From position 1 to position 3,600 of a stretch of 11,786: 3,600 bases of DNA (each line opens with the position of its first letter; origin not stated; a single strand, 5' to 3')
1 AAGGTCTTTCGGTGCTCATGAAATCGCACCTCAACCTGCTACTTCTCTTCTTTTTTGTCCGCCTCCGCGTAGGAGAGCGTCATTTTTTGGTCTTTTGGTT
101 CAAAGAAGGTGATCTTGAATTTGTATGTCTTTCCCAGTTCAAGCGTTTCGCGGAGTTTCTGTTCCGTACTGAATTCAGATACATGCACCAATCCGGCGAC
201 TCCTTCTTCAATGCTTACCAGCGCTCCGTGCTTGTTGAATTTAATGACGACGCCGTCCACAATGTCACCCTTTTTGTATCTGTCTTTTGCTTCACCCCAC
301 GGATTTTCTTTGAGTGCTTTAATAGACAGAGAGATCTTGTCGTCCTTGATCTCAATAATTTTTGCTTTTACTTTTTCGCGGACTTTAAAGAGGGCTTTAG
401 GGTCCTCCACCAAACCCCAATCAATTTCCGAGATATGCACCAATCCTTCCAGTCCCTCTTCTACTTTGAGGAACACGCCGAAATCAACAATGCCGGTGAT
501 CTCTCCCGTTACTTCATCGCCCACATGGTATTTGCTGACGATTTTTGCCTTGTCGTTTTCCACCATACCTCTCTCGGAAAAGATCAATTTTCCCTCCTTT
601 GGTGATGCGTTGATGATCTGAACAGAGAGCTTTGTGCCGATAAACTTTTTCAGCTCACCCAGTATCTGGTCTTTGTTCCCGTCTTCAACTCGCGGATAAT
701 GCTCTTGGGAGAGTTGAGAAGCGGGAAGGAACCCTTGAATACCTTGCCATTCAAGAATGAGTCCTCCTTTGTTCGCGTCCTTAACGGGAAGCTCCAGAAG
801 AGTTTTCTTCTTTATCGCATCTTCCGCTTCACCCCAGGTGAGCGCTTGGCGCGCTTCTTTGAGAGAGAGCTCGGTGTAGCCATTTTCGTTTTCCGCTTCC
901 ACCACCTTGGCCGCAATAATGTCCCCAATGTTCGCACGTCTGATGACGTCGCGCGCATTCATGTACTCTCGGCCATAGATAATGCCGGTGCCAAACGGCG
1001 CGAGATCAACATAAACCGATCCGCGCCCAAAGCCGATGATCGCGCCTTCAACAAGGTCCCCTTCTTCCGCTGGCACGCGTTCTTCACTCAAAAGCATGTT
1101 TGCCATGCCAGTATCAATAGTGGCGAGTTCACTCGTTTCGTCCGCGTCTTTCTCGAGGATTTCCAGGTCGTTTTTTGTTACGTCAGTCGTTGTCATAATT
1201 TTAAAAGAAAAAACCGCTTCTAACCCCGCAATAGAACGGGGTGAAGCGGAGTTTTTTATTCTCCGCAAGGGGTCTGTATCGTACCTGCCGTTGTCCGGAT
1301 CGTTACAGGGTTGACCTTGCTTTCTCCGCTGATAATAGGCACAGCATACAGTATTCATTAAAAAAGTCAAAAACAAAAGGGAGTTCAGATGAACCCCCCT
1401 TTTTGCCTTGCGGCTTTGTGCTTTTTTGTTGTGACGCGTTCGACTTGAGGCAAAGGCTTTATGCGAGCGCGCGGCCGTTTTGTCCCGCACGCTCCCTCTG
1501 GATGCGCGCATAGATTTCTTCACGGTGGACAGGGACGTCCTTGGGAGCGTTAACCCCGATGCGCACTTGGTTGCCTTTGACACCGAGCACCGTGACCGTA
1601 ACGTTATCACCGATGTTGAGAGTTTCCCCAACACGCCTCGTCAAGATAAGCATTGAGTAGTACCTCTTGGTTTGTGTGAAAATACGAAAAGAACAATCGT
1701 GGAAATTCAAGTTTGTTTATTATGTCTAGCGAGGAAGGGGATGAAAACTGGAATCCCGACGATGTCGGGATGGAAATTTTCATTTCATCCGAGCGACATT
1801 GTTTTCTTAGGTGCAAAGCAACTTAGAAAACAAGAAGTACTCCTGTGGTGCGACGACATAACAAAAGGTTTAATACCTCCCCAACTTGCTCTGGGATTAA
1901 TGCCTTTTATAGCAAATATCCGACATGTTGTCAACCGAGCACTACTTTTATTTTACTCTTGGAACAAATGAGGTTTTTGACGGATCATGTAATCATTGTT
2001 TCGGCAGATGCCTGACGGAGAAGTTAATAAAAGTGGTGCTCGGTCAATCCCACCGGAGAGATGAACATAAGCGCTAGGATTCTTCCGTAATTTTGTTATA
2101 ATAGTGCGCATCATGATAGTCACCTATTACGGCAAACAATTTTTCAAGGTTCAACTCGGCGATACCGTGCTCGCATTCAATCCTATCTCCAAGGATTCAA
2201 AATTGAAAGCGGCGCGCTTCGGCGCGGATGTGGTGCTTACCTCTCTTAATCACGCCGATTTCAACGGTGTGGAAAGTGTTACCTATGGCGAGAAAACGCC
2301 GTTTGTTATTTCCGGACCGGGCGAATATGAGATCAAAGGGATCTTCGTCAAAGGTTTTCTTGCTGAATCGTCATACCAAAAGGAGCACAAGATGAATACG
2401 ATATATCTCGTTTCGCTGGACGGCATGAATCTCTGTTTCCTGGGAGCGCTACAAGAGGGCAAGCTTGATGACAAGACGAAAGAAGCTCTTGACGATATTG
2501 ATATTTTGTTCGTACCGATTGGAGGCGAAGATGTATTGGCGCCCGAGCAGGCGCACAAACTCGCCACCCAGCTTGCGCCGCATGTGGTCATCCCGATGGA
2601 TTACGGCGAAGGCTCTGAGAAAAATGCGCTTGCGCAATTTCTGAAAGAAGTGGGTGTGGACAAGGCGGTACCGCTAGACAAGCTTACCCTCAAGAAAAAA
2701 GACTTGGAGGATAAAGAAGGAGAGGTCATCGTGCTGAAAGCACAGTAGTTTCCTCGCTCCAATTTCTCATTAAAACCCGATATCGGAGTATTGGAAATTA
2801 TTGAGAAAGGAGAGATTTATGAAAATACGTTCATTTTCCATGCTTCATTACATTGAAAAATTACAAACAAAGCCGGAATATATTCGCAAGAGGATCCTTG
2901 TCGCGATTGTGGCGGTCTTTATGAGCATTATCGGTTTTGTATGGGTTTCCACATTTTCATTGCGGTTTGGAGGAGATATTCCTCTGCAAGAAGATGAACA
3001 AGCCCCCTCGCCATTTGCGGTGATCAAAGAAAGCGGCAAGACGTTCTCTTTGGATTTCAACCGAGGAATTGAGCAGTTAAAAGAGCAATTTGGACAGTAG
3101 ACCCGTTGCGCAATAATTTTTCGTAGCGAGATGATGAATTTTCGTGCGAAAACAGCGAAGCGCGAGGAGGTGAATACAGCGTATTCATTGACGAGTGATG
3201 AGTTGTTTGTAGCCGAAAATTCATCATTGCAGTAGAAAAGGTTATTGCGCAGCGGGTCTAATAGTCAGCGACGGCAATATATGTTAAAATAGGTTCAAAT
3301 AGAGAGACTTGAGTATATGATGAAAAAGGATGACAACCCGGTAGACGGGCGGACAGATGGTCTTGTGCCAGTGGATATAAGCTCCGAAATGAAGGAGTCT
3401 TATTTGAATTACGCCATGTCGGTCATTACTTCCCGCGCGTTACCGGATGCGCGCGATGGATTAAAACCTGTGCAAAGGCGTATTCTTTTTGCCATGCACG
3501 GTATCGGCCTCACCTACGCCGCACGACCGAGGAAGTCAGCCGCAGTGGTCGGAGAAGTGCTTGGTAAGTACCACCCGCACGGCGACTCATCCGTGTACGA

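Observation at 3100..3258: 159-bp nested inverted-repeat element between a small membrane-protein gene and gyrA (MITE-like or large structured RNA)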

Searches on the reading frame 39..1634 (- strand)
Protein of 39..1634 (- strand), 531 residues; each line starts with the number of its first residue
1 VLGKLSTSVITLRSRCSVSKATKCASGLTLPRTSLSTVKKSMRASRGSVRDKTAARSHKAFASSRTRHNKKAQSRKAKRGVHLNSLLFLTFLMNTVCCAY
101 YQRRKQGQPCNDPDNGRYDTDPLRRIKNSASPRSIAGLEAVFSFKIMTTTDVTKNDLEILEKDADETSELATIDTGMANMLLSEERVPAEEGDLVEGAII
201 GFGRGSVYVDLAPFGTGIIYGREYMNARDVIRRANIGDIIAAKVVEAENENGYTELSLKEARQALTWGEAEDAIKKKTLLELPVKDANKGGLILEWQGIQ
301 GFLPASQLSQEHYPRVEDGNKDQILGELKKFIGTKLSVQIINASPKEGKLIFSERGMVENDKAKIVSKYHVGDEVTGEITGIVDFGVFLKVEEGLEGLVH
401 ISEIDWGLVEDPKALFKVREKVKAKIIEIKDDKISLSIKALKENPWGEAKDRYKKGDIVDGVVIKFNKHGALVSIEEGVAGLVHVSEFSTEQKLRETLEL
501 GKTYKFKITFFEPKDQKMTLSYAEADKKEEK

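Call 10: search_protein_families(library=pfam, proteins=[window:39-1634:-], max_evalue=0.01)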
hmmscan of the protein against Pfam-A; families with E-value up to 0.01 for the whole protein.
window:39-1634:- (531 aa): 4 families
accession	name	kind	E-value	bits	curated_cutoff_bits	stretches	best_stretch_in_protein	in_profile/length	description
PF00575.29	S1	-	6.3e-40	135.9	22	4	369-439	2-74/74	S1 RNA binding domain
PF23459.1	S1_RRP5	-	9.4e-10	39.4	27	1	453-521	1-71/72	RRP5 S1 domain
PF21710.3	Spt6_S1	-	8.3e-08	32.9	27.5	1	447-525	8-89/91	Spt6, S1/OB domain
PF13509.12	S1_2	-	0.0005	20.6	21.8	0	372-405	2-35/61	S1 domain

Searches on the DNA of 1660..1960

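Call 70: search_rna_families(source=window, start=1660, end=1960, threshold=evalue, max_evalue=10, show_alignments=2)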
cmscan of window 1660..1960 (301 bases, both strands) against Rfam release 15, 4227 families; matches with E-value up to 10: 2.
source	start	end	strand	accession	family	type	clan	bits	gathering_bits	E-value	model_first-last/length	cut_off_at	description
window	1887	1941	+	RF00206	U54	Gene; snRNA; snoRNA; CD-box;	CL00008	20.6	40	0.2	1-81/81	no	Small nucleolar RNA U54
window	1768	1790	-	RF04356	Plastid-ndhA-ndhB-1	Intron;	CL00155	14.9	61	1.2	14-37/49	no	Plastid-ndhA-ndhB-1 group II-D5 intron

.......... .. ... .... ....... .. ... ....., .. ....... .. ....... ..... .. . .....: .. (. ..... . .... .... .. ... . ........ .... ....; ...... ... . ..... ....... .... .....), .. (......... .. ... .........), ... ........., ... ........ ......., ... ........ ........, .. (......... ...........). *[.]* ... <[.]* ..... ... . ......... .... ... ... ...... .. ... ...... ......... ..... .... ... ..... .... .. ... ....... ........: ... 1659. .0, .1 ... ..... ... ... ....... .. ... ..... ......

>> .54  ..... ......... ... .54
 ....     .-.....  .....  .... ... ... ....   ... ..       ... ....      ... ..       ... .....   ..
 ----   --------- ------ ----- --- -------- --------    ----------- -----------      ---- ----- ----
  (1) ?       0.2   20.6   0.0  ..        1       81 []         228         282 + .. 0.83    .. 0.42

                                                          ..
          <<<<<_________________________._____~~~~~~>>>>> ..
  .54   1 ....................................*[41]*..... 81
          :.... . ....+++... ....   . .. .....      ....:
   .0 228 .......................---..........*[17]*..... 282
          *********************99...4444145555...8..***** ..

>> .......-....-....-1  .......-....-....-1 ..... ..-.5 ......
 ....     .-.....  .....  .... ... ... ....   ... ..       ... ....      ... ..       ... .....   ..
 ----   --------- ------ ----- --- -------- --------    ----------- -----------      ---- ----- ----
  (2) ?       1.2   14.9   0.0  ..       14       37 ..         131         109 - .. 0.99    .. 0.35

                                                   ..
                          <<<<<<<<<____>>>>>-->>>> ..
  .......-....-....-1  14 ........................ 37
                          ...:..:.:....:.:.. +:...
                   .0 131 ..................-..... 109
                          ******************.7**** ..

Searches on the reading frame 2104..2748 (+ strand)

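Call 10: search_protein_families(library=pfam, proteins=[window:2104-2748:+], max_evalue=0.01)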
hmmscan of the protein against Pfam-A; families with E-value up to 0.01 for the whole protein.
window:2104-2748:+ (214 aa): 2 families
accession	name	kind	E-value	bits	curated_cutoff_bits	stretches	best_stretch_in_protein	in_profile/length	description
PF13483.12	Lactamase_B_3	-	4e-27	95.6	24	1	6-165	2-159/160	Beta-lactamase superfamily domain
PF12706.13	Lactamase_B_2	-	0.0031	17.6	27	1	54-165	83-198/200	Beta-lactamase superfamily domain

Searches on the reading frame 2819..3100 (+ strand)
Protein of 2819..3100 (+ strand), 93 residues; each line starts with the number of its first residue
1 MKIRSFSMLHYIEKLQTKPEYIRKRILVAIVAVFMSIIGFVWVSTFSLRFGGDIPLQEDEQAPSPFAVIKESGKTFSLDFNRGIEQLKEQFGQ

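Call 10: search_protein_families(library=pfam, proteins=[window:2819-3100:+], max_evalue=0.01)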
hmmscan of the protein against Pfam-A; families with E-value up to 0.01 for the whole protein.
window:2819-3100:+ (93 aa): 0 families
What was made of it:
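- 2819..3100 (+): Small (93 aa) predicted membrane-protein gene; its TAG stop codon (3098-3100) is the insertion point. No Pfam family (call 10).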

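Call 13: find_encoding_contigs(protein=window:2819-3100:+, flank=10000, max_places=10)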
Protein window:2819-3100:+ (93 aa): 4 contigs read that carry it; 3 places shown.
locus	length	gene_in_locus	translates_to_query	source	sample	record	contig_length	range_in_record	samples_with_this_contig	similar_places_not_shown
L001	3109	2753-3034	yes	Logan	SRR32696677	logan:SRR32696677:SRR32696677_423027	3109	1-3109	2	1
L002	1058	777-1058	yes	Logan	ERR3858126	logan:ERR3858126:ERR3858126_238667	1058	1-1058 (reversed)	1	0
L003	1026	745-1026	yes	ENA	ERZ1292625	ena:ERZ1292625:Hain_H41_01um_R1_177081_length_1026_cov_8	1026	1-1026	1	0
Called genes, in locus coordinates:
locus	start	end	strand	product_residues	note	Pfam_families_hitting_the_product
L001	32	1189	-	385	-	PF21710:Spt6_S1 (faint), PF00575:S1, PF23459:S1_RRP5 (weak)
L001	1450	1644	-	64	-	PF02599:CsrA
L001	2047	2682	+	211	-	PF13483:Lactamase_B_3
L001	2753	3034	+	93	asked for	-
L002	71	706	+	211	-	PF13483:Lactamase_B_3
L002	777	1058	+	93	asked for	?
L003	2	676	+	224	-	PF13483:Lactamase_B_3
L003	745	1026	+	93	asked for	?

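Call 16: find_homologous_proteins(query=window:2819-3100:+, max_evalue=0.001)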
Query window:2819-3100:+ (93 aa): 4 proteins with E <= 0.001 among 4 candidates.
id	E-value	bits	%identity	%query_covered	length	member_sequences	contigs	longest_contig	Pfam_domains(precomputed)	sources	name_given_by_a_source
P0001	1.2e-49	183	95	100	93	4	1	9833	-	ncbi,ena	ncbi:MAG: hypothetical protein AAB773_01840 [Patescibacteria group bacterium]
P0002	3.6e-39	150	81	92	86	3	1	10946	-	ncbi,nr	ncbi:MAG: hypothetical protein NUV49_02720 [Patescibacteria group bacterium]|nr:hypothetical protein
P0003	5.5e-37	143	79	92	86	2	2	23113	-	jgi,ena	-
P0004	3.8e-25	105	76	72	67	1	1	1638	-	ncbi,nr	ncbi:MAG: hypothetical protein NUV42_02580, partial [Candidatus Yonathbacteria bacterium]|nr:hypothe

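Call 18: find_encoding_contigs(protein=P0001, flank=10000, max_places=4)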
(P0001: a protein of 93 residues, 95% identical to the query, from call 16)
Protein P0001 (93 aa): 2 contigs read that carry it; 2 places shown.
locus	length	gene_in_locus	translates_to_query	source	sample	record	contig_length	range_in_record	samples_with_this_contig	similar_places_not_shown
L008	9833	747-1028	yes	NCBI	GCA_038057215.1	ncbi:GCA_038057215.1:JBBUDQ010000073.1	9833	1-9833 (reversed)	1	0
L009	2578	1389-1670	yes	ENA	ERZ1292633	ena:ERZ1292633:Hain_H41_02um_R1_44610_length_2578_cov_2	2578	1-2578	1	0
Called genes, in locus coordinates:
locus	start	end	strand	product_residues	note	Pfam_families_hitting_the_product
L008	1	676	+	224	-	PF13483:Lactamase_B_3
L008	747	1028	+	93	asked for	-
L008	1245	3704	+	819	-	PF00521:DNA_topoisoIV, PF03989:DNA_gyraseA_C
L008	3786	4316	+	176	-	PF01135:PCMT (weak), PF01209:Ubie_methyltran, PF13489:Methyltransf_23 (weak), PF05175:MTS (weak), PF13847:Methyltransf_31, PF08241:Methyltransf_11, PF08242:Methyltransf_12, PF13649:Methyltransf_25, +1 more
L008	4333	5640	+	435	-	PF01547:SBP_bac_1, PF13416:SBP_bac_8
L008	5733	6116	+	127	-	PF18895:T4SS_pilin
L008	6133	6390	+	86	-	-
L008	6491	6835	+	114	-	PF18895:T4SS_pilin (weak)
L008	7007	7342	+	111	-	PF18895:T4SS_pilin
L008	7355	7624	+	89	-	PF18895:T4SS_pilin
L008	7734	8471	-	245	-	-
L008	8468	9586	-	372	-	PF01145:Band_7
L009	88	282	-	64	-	PF02599:CsrA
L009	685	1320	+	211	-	PF13483:Lactamase_B_3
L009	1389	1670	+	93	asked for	-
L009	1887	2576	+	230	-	?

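Call 19: find_encoding_contigs(protein=P0002, flank=10000, max_places=4)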
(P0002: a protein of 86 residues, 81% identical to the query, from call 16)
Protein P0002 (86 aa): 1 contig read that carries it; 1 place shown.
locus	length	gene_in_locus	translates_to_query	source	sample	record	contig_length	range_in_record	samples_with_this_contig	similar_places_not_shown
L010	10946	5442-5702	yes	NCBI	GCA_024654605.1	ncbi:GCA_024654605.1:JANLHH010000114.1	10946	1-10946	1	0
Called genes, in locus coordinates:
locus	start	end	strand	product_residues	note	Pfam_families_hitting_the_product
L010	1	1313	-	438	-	PF13393:tRNA-synt_His, PF00587:tRNA-synt_2b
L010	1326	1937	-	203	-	PF10502:Peptidase_S26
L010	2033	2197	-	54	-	-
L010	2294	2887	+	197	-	PF01195:Pept_tRNA_hydro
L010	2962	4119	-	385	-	PF21710:Spt6_S1 (faint), PF23459:S1_RRP5 (faint), PF00575:S1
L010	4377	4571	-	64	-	PF02599:CsrA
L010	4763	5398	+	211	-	PF13483:Lactamase_B_3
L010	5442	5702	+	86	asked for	-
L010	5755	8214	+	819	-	PF00521:DNA_topoisoIV, PF03989:DNA_gyraseA_C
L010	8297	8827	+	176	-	PF01135:PCMT (weak), PF01209:Ubie_methyltran, PF13489:Methyltransf_23 (weak), PF01728:FtsJ (weak), PF13847:Methyltransf_31, PF08241:Methyltransf_11, PF08242:Methyltransf_12, PF13649:Methyltransf_25, +3 more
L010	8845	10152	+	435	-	PF13416:SBP_bac_8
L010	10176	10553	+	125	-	PF18895:T4SS_pilin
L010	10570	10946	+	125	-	PF04956:TrbC (faint), PF18895:T4SS_pilin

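Call 20: find_encoding_contigs(protein=P0003, flank=10000, max_places=4)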
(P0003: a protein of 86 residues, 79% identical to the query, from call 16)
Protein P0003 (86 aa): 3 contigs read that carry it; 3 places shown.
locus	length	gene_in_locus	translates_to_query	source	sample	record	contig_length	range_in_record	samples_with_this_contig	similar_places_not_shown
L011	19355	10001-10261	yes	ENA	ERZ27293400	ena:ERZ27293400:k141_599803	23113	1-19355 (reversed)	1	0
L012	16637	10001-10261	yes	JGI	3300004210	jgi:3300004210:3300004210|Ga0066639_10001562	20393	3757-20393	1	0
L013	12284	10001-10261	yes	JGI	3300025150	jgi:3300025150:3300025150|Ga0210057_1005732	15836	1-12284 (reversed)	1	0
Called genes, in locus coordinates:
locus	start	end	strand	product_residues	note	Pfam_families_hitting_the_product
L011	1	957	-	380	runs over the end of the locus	PF00091:Tubulin, PF12327:FtsZ_C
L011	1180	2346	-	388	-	PF11104:PilM_2, PF02491:SHS2_FTSA, PF14450:FtsA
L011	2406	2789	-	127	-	PF02130:YbeY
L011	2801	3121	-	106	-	-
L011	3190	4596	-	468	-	PF13393:tRNA-synt_His, PF00587:tRNA-synt_2b, PF03129:HGTP_anticodon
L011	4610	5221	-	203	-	PF10502:Peptidase_S26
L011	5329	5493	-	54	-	-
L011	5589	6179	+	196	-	PF01195:Pept_tRNA_hydro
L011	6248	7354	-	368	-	PF21710:Spt6_S1 (faint), PF13509:S1_2 (faint), PF23459:S1_RRP5 (faint), PF00575:S1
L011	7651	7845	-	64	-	PF02599:CsrA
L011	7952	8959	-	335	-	PF13384:HTH_23 (faint), PF13565:HTH_32 (faint), PF13936:HTH_38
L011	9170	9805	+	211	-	PF13483:Lactamase_B_3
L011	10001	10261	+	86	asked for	-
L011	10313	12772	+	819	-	PF00521:DNA_topoisoIV, PF03989:DNA_gyraseA_C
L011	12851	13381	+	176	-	PF01135:PCMT (weak), PF01209:Ubie_methyltran, PF01269:Fibrillarin (weak), PF05175:MTS, PF13847:Methyltransf_31, PF08241:Methyltransf_11, PF08242:Methyltransf_12, PF13649:Methyltransf_25, +2 more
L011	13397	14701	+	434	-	PF13416:SBP_bac_8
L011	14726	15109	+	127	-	PF18895:T4SS_pilin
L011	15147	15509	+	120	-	PF18895:T4SS_pilin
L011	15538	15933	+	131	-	PF18895:T4SS_pilin (weak)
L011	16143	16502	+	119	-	PF18895:T4SS_pilin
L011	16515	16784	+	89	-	PF18895:T4SS_pilin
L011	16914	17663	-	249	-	-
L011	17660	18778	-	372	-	PF01145:Band_7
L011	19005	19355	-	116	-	?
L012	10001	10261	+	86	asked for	-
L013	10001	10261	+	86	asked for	-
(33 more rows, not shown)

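Call 21: find_encoding_contigs(protein=P0004, flank=10000, max_places=4)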
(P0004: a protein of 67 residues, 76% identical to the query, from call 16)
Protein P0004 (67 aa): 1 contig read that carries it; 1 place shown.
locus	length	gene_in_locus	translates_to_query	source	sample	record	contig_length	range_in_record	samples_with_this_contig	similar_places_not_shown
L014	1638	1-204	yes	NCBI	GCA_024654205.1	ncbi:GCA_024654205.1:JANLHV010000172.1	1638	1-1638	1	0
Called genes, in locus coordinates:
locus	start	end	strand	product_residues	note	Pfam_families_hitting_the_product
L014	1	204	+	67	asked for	?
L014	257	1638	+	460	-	PF00521:DNA_topoisoIV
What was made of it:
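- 2819..3100 (+): Homologues at 76-95% identity sit in the same gene order in Patescibacteria/Yonathbacteria MAGs (calls 16, 18-21).
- Insertion: the gap between the small gene and gyrA is 216 nt here and in the close relatives L008/L009, but 51-52 nt in L010, L011-13 and L014, which have the same gene order (calls 18-21).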

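Call 76: search_protein_families(library=pfam, proteins=[L011:7952-8959:-], max_evalue=0.01)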
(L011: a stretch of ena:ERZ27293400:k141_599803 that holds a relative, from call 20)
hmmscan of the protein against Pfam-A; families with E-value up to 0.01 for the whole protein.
L011:7952-8959:- (335 aa): 3 families
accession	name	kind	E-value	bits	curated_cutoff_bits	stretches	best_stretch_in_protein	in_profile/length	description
PF13936.12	HTH_38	-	7.7e-16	58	27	1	2-45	1-44/44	Helix-turn-helix domain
PF13565.12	HTH_32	-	1.2e-06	29.5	33.7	1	58-117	12-72/73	Homeodomain-like domain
PF13384.12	HTH_23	-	1.8e-05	24.8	24.6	0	10-44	6-40/50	Homeodomain-like domain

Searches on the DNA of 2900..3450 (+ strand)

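Call 7: search_rna_families(source=window, start=2900, end=3450, threshold=evalue, max_evalue=10)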
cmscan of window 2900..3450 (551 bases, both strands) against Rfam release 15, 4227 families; matches with E-value up to 10: 5.
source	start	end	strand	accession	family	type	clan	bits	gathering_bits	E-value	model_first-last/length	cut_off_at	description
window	3325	3365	+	RF00221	SNORD43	Gene; snRNA; snoRNA; CD-box;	CL00059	15.2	45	3.1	1-64/64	no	Small nucleolar RNA SNORD43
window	3192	3255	+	RF01175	snoU83D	Gene; snRNA; snoRNA; CD-box;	-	14.3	55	9.2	1-81/81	no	Small nucleolar RNA U83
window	3082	3164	+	RF00283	SCARNA18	Gene; snRNA; snoRNA; scaRNA;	-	14.2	40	3.9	1-83/83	no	small Cajal body-specific RNA 18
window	3150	3187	+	RF00173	Hairpin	Gene; ribozyme;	-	13.9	65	6.6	1-52/52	no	Hairpin ribozyme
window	2940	2990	+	RF01964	RMST_3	Gene; lncRNA;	-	13.1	55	8.5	59-109/109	no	Rhabdomyosarcoma 2 associated transcript conserved region 3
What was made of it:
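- On Rfam structured RNA family: Only noise (E > 3) appeared at relaxed threshold over 2900-3450 (call 7).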

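Call 64: search_dna_similar(query=window:3098-3262:+, collection=plasmids, mode=distant, max_evalue=1, max_rows=10)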
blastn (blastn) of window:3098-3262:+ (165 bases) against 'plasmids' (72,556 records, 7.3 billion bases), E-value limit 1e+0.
No match.

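Call 65: search_dna_similar(query=window:3098-3262:+, collection=phages, mode=distant, max_evalue=1, max_rows=10)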
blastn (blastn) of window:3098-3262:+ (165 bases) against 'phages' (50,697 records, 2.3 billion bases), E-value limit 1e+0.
No match.
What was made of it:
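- Tried and rejected: BLAST of the element against plasmids and phages found no match (calls 64, 65).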
